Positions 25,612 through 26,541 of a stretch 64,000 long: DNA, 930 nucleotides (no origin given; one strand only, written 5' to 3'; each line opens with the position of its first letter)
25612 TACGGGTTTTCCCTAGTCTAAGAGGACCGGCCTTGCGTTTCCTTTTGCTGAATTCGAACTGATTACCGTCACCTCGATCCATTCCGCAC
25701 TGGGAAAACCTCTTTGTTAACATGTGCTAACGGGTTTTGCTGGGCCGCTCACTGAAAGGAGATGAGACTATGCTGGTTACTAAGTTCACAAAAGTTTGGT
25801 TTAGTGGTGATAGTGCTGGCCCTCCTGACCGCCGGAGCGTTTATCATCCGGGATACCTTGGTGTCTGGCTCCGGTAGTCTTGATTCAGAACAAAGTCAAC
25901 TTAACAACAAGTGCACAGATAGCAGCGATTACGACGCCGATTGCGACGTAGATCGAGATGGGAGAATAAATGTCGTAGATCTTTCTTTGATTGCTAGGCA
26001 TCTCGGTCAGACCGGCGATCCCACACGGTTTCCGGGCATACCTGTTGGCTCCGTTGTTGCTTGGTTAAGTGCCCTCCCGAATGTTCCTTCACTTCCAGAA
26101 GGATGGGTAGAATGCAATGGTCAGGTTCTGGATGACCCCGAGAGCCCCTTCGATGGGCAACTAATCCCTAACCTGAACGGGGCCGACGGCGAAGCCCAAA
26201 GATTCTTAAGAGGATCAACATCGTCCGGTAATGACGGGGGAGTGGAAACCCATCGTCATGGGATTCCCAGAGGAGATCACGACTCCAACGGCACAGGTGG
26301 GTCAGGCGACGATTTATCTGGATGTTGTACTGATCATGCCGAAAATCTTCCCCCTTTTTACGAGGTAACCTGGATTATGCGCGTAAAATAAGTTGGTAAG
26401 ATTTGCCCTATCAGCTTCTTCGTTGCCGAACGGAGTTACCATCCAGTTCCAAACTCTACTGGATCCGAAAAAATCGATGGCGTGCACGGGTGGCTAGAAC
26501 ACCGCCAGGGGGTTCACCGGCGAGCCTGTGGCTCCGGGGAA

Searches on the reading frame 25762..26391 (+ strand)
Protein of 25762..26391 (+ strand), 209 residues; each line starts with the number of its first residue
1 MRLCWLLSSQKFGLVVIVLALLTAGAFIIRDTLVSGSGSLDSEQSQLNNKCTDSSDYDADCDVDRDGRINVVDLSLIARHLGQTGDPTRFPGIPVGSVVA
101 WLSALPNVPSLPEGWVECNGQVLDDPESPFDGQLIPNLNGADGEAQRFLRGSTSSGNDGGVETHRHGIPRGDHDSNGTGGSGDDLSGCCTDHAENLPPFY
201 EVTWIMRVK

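Call 58: search_protein_families(library=pfam, proteins=[window:25762-26391:+], max_evalue=0.01)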
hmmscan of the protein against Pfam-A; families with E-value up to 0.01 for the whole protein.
window:25762-26391:+ (209 aa): 2 families
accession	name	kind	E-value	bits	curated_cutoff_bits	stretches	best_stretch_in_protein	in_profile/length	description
PF00404.24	Dockerin_1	-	0.00023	21.7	22.9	1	50-81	25-56/57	Dockerin type I domain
PF07484.17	Collar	-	0.0037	17.6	24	1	96-125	1-25/57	Phage Tail Collar Domain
